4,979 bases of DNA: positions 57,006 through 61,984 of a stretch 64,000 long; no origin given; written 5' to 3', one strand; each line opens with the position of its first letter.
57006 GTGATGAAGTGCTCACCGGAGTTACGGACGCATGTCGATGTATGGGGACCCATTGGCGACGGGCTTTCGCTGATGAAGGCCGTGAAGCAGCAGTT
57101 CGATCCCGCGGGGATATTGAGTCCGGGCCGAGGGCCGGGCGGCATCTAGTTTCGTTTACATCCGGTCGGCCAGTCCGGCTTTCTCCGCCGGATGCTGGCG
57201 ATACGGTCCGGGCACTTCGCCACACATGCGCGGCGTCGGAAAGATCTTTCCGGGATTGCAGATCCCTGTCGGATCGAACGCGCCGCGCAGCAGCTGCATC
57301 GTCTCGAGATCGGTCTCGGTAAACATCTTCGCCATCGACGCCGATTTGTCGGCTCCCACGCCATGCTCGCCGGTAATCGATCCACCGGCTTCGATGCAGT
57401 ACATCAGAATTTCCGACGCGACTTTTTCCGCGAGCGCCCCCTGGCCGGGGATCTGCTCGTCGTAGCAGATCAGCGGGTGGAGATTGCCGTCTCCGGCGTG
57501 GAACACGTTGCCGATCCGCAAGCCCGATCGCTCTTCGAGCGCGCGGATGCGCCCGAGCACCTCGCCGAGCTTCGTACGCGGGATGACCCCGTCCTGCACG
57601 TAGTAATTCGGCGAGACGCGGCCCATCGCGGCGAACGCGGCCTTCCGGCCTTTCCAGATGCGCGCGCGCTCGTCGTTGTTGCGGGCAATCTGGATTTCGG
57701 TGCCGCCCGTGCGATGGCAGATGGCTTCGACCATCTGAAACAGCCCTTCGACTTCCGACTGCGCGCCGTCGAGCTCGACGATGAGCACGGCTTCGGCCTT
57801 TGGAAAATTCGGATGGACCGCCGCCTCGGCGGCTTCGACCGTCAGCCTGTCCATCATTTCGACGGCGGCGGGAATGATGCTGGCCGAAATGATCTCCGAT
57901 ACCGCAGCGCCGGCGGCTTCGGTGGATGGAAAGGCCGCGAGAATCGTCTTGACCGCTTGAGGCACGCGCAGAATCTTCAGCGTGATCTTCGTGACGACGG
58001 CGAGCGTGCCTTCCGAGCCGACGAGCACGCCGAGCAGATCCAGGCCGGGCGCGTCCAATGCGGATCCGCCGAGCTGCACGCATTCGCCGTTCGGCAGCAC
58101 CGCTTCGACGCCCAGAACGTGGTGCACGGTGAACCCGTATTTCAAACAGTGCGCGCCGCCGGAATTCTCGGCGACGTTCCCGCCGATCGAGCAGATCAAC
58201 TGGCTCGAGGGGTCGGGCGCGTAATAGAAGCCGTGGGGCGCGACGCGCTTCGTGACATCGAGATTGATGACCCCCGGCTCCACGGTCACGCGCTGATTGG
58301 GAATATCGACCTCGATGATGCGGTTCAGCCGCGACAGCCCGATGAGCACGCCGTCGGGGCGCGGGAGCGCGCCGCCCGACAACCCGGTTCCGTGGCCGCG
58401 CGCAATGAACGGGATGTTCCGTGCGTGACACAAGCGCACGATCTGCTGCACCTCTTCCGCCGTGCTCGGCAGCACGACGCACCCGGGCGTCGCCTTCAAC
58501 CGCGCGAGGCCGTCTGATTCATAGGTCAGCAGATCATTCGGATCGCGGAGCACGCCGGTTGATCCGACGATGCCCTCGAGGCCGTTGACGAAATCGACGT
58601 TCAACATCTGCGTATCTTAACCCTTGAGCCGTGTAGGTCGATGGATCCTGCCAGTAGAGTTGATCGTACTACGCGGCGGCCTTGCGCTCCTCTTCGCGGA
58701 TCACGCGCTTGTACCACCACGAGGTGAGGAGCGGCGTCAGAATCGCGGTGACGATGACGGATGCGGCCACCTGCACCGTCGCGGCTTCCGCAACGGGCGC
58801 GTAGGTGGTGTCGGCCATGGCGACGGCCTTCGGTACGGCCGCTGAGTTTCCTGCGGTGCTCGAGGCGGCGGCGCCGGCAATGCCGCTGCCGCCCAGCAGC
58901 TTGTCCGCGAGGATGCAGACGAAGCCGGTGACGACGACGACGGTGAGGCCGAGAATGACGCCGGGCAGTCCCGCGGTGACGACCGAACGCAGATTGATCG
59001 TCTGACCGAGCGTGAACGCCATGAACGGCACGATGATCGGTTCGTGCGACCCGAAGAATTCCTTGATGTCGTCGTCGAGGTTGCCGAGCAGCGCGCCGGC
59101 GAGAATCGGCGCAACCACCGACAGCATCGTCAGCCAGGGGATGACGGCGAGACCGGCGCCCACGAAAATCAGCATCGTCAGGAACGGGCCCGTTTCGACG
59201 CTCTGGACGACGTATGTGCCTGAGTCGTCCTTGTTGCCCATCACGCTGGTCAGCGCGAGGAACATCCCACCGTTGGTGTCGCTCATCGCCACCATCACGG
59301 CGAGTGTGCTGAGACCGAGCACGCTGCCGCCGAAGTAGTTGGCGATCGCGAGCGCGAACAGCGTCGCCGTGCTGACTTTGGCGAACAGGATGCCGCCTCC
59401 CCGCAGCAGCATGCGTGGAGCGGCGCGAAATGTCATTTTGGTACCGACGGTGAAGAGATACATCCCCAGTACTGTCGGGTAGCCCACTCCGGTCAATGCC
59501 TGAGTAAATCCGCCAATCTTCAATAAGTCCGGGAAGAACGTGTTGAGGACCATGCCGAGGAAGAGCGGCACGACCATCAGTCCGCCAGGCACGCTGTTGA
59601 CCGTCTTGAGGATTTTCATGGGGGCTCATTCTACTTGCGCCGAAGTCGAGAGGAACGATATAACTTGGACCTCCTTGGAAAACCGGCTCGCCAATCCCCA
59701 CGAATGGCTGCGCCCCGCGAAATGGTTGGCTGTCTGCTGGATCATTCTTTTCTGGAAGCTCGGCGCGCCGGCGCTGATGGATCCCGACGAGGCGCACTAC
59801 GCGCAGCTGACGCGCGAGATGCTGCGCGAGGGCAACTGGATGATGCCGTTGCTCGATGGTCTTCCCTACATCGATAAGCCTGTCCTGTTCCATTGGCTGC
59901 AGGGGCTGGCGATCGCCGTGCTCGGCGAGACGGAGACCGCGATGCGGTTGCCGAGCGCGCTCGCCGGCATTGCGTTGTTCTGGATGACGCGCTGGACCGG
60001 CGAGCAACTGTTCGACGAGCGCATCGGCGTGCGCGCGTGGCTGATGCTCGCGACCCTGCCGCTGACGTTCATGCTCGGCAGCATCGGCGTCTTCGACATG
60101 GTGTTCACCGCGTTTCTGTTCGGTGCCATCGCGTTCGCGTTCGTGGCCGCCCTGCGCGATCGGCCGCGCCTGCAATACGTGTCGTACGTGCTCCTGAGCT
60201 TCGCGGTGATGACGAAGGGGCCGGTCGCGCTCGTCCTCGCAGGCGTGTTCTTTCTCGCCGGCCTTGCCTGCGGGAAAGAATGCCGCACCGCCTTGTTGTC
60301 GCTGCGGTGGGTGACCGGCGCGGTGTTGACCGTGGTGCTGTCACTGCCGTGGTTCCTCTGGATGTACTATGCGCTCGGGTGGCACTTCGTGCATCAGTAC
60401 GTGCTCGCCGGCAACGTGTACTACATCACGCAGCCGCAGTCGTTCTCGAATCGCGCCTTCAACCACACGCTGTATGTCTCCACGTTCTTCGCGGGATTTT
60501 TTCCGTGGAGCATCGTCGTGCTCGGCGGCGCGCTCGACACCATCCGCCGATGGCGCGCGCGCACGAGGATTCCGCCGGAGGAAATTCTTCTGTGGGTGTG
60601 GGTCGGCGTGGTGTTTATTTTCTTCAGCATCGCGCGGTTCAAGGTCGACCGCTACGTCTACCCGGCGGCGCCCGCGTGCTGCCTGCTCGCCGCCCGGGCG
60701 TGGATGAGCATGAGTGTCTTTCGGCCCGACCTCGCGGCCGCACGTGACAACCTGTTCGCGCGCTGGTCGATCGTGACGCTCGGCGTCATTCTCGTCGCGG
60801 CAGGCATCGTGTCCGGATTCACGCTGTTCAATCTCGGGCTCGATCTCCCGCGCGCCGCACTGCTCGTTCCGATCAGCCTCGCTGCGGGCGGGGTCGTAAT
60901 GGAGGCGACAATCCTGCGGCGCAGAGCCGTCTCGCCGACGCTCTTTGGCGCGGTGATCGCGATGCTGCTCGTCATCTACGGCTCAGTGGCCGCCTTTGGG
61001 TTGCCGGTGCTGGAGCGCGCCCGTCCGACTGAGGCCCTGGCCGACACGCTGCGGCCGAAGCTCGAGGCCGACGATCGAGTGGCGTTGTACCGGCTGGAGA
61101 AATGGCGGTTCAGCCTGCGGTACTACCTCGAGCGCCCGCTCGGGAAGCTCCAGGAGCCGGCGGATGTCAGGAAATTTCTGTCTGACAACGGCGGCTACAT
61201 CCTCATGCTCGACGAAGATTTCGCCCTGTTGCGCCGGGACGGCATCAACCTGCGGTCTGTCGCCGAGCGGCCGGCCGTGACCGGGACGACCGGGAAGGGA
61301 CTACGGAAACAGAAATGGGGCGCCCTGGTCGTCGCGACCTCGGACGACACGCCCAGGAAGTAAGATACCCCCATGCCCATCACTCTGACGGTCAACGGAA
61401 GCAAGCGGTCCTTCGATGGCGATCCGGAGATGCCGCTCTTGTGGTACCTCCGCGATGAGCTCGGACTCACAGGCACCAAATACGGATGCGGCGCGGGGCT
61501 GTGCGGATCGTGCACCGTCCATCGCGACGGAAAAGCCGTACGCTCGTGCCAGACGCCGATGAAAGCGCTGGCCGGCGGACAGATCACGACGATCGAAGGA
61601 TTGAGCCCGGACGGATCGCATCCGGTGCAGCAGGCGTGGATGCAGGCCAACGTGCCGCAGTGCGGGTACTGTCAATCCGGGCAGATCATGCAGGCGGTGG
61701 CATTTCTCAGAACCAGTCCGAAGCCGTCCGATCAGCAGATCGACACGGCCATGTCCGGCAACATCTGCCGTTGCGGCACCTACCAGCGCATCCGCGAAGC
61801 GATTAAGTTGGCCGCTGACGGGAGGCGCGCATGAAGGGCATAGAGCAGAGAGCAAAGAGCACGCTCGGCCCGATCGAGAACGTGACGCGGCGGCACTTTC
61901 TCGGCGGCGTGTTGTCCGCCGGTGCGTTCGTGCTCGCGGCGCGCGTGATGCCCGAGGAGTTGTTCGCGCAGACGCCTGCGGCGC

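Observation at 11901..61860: At least nine families of 7-9-nt-period degenerate tandem arrays, each recurring at 2-3 loci, mostly as intergenic palindromes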

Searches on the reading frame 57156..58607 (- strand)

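Call 104: search_protein_families(library=pfam, proteins=[window:57156-58607:-], max_evalue=0.001)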
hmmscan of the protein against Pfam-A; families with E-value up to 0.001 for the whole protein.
window:57156-58607:- (483 aa): 2 families
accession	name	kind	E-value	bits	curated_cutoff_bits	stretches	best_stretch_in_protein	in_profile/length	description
PF02913.24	FAD-oxidase_C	-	5.9e-67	226.4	21.2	1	216-455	2-248/248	FAD linked oxidases, C-terminal domain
PF01565.28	FAD_binding_4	-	1.5e-40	138.6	26.4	1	41-179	1-138/139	FAD binding domain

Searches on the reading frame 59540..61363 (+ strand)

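Call 8: search_protein_families(library=pfam, proteins=[window:59540-61363:+])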
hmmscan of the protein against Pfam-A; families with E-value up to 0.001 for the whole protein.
window:59540-61363:+ (607 aa): 1 family
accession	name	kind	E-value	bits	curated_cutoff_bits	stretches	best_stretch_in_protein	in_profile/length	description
PF13231.12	PMT_2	-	2.4e-15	57.5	26.1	1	112-274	1-160/160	Dolichyl-phosphate-mannose-protein mannosyltransferase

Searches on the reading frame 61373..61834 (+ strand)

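Call 11: search_protein_families(library=pfam, proteins=[window:61373-61834:+], max_evalue=0.01)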
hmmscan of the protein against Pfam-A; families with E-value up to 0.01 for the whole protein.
window:61373-61834:+ (153 aa): 4 families
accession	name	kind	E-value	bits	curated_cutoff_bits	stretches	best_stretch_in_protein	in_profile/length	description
PF01799.25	Fer2_2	-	1.3e-31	109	30.3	1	73-145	1-75/75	[2Fe-2S] binding domain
PF00111.32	Fer2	-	1.2e-10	41.7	21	1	6-62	2-75/77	2Fe-2S iron-sulfur cluster binding domain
PF13085.11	Fer2_3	-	1.8e-06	28.3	27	1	36-77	49-89/107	2Fe-2S iron-sulfur cluster binding domain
PF10418.14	DHODB_Fe-S_bind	-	0.0096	16.1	23.9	1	38-60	5-30/41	Iron-sulfur cluster binding domain of dihydroorotate dehydrogenase B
